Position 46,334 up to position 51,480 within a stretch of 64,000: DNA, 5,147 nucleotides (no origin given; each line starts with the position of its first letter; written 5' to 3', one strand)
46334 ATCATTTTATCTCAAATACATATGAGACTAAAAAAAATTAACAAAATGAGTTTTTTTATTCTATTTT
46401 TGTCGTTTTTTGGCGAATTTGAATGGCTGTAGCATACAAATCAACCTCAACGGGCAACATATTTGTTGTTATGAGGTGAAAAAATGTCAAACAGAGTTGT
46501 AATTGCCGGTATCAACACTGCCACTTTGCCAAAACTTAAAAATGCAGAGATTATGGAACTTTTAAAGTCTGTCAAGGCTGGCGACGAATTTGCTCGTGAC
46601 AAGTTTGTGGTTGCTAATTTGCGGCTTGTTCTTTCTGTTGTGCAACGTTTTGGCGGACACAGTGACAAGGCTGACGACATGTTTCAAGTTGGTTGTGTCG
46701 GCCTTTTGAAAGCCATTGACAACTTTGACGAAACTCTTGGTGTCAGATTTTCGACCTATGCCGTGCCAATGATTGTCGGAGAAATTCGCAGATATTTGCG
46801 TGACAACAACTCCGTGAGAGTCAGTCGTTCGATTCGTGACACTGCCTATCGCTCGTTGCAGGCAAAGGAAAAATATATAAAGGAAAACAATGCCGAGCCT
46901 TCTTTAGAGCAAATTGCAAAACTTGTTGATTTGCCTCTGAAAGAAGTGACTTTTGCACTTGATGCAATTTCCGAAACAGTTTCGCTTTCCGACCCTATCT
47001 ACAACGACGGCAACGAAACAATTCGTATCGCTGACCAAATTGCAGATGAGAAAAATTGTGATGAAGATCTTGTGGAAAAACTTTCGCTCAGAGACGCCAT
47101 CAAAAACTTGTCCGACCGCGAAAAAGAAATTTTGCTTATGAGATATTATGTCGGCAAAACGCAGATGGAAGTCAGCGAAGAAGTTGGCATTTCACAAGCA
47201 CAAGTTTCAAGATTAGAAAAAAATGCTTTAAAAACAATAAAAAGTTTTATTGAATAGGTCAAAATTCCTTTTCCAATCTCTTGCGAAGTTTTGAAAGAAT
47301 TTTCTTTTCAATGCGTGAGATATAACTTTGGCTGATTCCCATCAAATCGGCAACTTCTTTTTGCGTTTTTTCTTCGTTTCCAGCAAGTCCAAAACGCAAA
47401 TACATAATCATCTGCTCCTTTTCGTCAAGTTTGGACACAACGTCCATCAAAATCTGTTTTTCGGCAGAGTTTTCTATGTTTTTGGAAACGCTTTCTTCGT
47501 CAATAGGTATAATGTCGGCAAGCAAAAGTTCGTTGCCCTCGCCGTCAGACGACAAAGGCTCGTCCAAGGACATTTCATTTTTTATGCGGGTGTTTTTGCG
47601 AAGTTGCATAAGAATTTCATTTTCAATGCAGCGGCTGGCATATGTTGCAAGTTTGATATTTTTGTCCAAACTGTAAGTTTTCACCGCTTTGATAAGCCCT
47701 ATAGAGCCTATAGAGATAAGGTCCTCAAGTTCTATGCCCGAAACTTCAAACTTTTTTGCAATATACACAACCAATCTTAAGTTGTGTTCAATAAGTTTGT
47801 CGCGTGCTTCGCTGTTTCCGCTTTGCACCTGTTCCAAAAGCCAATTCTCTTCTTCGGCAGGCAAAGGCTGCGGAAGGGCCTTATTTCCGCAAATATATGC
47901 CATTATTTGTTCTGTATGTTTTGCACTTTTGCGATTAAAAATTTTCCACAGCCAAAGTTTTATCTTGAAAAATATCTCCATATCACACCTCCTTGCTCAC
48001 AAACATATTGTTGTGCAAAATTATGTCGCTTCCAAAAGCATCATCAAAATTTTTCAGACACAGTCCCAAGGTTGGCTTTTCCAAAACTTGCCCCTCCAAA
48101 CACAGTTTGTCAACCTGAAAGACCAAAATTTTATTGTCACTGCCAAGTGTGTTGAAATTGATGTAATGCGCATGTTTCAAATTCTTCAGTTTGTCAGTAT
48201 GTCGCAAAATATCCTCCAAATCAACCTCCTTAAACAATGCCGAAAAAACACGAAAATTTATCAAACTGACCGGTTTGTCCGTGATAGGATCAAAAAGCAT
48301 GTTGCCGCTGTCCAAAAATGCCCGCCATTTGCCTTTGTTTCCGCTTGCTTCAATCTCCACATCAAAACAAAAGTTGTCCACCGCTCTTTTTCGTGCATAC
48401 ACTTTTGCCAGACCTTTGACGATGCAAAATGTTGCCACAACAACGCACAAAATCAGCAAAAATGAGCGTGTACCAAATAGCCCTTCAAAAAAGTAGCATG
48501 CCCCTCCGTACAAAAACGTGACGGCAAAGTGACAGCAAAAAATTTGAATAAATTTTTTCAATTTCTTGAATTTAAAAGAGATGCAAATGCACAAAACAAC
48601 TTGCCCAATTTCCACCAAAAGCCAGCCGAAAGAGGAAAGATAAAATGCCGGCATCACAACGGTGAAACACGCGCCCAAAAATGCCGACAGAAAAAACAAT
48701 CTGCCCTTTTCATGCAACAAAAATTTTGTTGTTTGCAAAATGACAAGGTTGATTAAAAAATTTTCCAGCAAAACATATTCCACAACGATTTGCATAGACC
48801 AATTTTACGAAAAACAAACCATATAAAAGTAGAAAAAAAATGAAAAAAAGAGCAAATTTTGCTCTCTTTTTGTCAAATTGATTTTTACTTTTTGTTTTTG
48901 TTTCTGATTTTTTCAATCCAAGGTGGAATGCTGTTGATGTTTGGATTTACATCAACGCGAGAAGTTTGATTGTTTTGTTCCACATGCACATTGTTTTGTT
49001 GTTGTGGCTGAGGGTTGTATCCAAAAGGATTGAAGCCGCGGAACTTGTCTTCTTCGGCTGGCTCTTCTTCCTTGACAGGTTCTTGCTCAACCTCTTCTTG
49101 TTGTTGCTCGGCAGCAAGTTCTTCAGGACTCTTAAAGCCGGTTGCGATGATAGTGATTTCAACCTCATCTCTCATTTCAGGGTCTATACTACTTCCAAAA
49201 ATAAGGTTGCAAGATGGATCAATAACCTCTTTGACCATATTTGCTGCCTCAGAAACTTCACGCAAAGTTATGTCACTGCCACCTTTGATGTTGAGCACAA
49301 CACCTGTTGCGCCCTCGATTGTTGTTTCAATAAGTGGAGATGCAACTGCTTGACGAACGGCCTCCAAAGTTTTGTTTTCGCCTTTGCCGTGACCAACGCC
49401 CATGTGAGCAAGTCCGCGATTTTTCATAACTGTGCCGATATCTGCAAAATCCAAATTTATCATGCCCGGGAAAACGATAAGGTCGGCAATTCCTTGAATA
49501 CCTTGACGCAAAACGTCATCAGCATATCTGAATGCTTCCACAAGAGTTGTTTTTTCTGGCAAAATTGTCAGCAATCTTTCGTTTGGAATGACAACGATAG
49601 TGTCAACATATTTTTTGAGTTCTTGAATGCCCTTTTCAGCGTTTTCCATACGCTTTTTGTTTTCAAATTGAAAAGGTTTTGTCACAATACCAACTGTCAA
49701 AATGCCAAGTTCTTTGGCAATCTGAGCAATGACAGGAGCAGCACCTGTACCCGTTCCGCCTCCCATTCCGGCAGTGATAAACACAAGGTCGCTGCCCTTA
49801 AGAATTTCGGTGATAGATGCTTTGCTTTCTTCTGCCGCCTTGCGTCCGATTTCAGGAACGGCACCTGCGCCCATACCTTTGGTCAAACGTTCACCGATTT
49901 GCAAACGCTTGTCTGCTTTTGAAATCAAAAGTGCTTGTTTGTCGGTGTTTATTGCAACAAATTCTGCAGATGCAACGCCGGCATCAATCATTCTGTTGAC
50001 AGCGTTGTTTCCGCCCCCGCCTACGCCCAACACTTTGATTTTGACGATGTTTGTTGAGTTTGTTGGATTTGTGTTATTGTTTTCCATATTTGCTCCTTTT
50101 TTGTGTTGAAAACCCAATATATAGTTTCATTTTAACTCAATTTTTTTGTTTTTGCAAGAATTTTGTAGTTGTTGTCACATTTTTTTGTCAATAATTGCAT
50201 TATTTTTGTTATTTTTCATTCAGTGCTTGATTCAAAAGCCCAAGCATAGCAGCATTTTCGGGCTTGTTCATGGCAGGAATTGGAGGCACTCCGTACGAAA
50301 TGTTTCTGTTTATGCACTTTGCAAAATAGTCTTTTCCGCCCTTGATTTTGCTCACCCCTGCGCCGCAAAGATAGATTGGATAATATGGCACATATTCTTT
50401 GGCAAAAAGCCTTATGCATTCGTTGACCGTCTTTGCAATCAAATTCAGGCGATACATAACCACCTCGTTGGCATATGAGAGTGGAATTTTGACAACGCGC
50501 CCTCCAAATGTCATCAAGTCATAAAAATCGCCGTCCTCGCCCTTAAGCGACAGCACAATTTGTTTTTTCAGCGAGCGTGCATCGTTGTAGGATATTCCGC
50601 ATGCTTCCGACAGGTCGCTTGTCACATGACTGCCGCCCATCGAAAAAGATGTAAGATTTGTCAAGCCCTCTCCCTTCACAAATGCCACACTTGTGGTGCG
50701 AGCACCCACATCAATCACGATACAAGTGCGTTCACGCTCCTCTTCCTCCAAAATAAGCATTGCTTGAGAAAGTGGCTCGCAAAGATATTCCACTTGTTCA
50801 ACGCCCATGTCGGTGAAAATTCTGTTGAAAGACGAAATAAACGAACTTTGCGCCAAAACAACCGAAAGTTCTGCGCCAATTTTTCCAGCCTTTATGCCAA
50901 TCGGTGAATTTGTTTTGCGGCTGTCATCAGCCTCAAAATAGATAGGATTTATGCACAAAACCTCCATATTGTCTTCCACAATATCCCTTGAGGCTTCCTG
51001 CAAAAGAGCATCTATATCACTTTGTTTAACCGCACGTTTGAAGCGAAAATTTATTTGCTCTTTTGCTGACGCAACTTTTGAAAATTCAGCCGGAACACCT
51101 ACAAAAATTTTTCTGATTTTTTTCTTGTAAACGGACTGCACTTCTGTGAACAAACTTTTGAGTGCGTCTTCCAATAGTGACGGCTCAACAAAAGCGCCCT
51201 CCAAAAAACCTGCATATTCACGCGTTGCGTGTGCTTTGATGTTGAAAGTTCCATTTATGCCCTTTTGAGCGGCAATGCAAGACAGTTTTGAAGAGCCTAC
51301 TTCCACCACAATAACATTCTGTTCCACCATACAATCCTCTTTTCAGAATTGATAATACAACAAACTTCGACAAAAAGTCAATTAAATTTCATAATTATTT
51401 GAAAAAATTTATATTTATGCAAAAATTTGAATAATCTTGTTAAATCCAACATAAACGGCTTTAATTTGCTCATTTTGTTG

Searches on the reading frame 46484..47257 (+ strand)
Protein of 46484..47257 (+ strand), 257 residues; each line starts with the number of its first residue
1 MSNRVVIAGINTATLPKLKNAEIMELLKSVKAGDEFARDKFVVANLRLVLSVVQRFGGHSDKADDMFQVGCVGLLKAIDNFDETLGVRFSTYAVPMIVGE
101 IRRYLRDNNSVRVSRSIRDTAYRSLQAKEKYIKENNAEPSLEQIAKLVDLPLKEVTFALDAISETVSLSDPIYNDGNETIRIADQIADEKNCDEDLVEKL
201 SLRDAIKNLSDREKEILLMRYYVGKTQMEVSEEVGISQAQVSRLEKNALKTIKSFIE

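Call 68: search_protein_families(library=pfam, proteins=[window:46484-47257:+], max_evalue=0.001)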
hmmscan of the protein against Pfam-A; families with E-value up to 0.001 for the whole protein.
window:46484-47257:+ (257 aa): 5 families
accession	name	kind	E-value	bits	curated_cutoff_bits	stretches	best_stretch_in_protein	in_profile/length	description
PF04542.20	Sigma70_r2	-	1.6e-18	66.6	24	1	42-109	2-69/71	Sigma-70 region 2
PF04545.22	Sigma70_r4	-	2.6e-14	52.9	24.1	1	205-253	1-49/50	Sigma-70, region 4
PF08281.18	Sigma70_r4_2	-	4e-08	33.2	25.7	1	200-250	2-52/54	Sigma-70, region 4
PF04539.22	Sigma70_r3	-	6.9e-08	32.9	25.3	1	125-180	7-62/78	Sigma-70 region 3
PF01381.28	HTH_3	-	0.00038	20.9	23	0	224-247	9-32/55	Helix-turn-helix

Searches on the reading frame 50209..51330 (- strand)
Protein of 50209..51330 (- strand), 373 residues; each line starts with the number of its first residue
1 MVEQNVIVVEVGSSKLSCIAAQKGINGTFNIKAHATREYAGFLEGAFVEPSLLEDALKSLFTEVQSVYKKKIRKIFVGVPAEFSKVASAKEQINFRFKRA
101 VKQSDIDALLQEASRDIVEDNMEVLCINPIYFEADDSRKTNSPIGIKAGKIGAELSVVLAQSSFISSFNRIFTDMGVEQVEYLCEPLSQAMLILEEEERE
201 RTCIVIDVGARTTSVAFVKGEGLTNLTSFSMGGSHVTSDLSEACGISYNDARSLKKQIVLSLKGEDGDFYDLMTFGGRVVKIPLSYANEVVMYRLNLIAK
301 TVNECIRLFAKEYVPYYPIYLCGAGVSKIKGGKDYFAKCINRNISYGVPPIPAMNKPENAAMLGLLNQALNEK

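Call 68: search_protein_families(library=pfam, proteins=[window:50209-51330:-], max_evalue=0.001)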
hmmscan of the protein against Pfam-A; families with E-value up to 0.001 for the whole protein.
window:50209-51330:- (373 aa): 4 families
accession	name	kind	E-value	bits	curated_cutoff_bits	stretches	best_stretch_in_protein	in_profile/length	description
PF14450.12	FtsA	-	2e-14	54.5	31.8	1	204-364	1-127/127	Cell division protein FtsA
PF02491.25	SHS2_FTSA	-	7.4e-07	29.9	25.4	1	90-158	8-78/79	SHS2 domain inserted in FTSA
PF11104.14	PilM_2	-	0.00024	20.6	27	0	191-257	170-236/340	Type IV pilus assembly protein PilM;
PF06723.19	MreB_Mbl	-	0.00025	20.5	27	0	171-242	115-186/327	MreB/Mbl protein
